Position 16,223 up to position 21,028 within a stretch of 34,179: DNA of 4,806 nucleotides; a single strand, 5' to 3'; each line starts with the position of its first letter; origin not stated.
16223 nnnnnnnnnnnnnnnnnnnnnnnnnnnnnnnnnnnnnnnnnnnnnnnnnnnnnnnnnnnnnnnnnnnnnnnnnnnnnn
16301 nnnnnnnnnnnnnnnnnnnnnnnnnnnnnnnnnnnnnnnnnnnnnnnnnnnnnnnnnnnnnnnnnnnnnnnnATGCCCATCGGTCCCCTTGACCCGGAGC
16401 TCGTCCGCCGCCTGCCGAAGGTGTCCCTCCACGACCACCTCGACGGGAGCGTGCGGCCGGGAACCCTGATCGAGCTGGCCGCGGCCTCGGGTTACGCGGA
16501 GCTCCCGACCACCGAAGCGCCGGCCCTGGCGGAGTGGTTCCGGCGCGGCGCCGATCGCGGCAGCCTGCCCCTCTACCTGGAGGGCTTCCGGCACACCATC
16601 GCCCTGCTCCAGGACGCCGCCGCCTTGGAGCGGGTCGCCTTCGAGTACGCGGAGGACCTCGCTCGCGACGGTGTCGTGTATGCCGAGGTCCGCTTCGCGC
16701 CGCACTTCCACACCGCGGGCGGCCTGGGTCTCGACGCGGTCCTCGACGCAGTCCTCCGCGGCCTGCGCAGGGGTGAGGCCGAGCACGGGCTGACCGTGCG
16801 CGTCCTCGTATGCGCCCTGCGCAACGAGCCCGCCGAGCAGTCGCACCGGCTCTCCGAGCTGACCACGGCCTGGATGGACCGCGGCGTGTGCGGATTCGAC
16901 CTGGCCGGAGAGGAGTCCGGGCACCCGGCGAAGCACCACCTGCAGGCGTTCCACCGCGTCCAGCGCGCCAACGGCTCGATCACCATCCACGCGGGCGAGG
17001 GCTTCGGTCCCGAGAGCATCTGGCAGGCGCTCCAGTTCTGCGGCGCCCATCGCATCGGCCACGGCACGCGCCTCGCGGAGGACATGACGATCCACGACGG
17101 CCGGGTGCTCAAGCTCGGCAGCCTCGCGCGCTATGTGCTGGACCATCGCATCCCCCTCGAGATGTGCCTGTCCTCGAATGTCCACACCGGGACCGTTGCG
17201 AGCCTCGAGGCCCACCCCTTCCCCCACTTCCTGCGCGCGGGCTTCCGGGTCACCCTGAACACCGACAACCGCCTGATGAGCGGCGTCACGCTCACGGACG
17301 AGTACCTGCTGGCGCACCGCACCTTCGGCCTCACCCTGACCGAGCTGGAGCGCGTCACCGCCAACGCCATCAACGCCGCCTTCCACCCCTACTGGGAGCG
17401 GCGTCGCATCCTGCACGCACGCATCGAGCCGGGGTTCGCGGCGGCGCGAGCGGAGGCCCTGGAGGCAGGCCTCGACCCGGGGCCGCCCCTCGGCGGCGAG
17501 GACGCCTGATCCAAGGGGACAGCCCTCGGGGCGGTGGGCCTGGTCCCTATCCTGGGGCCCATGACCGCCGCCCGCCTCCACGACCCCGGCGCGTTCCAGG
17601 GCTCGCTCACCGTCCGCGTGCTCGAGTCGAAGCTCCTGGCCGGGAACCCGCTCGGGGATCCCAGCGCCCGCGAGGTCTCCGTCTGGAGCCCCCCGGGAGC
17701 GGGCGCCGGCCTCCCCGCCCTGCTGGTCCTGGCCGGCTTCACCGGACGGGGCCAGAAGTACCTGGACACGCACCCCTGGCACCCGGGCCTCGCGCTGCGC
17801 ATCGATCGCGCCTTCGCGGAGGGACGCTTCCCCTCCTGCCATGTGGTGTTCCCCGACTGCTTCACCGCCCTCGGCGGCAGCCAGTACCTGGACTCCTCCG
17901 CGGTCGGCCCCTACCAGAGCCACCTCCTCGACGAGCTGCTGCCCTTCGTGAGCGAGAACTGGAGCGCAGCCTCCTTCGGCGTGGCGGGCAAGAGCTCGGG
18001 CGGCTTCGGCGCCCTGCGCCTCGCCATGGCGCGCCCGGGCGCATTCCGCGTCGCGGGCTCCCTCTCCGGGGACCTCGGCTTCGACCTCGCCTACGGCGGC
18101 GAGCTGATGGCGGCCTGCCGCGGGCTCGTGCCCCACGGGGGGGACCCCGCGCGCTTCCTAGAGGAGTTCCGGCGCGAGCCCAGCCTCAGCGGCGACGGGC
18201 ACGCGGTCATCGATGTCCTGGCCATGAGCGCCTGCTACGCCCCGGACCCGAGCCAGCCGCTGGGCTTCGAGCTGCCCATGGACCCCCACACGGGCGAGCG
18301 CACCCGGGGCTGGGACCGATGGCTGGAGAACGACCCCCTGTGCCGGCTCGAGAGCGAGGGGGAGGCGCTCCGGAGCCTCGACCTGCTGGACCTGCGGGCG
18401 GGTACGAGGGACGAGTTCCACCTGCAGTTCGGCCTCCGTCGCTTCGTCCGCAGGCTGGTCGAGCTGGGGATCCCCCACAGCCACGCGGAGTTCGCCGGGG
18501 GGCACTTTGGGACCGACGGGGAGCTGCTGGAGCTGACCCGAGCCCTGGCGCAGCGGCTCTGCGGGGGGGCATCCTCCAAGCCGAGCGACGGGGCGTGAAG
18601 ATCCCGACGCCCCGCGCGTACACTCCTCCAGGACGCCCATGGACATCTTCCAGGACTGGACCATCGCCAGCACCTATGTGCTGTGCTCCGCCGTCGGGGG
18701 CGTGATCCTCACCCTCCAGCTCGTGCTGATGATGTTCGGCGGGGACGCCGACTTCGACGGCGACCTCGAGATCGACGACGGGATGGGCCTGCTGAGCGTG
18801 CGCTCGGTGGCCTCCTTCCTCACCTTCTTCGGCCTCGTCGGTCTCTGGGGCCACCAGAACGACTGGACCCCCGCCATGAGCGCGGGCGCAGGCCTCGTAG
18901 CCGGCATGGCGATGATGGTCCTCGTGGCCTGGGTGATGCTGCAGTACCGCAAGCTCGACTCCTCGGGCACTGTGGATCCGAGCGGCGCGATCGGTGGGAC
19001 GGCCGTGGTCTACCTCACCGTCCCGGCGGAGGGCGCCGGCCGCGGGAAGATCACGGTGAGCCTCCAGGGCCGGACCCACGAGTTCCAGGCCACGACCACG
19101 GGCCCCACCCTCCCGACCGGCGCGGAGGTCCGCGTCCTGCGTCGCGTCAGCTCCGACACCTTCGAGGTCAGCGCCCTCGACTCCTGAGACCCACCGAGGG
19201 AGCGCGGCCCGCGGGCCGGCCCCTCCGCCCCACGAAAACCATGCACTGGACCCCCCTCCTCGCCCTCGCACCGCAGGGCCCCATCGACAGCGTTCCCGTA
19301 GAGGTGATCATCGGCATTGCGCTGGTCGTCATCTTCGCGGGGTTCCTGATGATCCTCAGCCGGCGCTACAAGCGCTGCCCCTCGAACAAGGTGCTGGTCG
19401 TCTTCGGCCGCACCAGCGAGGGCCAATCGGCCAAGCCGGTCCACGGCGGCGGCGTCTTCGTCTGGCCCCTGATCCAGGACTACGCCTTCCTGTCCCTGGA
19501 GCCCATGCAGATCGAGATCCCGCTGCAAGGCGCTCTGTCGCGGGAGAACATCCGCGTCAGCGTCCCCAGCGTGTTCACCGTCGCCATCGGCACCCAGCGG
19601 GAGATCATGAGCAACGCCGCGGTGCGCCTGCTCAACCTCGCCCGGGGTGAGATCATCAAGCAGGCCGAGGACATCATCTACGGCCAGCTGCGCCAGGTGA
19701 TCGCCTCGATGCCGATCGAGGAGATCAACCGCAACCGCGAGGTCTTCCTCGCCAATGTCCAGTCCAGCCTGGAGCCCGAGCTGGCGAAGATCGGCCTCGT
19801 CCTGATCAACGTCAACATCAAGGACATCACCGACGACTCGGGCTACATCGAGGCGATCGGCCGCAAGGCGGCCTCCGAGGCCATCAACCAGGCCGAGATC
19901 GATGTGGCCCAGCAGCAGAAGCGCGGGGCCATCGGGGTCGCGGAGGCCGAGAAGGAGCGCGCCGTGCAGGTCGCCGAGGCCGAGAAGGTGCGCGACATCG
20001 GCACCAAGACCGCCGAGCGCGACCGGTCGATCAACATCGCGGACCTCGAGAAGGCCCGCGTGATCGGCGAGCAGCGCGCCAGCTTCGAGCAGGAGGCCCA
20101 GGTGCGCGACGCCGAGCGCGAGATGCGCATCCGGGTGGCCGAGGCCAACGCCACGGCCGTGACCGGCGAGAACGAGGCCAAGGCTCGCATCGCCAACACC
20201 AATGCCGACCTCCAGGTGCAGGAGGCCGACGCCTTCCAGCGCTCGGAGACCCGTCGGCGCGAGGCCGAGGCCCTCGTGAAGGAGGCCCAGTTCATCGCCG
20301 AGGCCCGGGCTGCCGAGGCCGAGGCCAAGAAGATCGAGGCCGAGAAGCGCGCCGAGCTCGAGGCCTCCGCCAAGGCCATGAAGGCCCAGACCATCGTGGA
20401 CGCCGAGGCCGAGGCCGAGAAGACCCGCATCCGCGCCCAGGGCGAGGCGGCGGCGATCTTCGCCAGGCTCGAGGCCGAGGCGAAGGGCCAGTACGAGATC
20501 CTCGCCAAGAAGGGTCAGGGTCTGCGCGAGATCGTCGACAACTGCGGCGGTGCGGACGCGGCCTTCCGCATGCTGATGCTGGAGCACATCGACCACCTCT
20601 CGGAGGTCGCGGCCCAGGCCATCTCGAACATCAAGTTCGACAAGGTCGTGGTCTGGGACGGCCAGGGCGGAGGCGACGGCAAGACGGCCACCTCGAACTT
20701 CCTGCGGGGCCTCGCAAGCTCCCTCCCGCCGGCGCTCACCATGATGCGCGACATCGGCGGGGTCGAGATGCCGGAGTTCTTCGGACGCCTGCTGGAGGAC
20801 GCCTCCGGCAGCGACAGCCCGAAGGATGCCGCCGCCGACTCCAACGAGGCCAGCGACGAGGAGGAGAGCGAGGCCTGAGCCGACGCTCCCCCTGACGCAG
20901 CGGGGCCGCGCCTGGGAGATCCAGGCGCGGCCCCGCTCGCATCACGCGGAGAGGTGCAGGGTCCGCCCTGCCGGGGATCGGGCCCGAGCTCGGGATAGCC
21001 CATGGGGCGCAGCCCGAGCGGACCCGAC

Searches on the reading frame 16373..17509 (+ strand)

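Call 26: search_protein_families(library=pfam, proteins=[window:16373-17509:+], max_evalue=0.001)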
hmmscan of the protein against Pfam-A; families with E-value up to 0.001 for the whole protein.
window:16373-17509:+ (378 aa): 1 family
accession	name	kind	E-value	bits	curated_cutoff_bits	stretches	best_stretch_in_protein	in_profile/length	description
PF00962.28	A_deaminase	-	5e-101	338.5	27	1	15-348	1-325/330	Adenosine deaminase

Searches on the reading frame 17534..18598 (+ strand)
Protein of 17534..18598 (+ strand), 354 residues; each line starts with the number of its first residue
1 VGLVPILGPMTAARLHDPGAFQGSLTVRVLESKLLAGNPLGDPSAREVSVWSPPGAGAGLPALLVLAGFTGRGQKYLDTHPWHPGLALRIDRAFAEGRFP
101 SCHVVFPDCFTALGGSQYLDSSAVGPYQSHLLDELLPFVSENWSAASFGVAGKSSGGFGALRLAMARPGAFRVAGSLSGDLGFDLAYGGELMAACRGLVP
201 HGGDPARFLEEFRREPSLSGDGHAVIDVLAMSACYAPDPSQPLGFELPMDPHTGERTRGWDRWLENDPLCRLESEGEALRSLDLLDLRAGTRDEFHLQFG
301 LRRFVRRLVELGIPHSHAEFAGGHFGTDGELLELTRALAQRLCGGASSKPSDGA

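Call 26: search_protein_families(library=pfam, proteins=[window:17534-18598:+], max_evalue=0.001)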
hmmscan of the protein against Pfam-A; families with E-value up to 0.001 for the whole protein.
window:17534-18598:+ (354 aa): 1 family
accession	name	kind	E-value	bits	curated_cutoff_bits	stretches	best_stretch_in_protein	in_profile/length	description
PF00756.26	Esterase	-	2.7e-08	34.4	22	1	127-294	94-195/251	Putative esterase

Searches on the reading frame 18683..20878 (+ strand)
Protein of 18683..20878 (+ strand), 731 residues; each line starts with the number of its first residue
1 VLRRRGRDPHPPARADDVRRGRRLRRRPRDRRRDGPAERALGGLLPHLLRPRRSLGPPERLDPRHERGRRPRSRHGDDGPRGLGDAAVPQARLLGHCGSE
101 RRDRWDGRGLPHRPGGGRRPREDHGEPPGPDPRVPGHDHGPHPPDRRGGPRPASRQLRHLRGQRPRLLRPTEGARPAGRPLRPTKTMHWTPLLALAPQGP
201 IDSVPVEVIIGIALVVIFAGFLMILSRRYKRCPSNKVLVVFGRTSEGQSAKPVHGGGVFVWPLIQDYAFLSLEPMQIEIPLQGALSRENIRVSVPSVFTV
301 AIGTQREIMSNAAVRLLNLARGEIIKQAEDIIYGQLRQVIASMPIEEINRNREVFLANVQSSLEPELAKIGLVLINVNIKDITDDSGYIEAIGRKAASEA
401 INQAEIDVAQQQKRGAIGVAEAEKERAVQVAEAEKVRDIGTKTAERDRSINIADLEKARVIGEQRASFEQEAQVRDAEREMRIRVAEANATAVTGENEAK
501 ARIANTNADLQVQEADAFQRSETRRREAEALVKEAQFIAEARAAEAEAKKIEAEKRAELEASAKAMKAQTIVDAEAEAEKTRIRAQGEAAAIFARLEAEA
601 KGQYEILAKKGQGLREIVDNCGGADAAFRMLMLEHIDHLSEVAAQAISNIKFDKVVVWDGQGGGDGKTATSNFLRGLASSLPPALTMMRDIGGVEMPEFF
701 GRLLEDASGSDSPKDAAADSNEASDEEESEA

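Call 26: search_protein_families(library=pfam, proteins=[window:18683-20878:+], max_evalue=0.001)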
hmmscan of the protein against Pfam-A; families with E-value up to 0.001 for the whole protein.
window:18683-20878:+ (731 aa): 1 family
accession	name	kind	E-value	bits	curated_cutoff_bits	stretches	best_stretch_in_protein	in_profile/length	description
PF01145.31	Band_7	-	5.7e-30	105.1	23.6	1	233-413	4-176/176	SPFH domain / Band 7 family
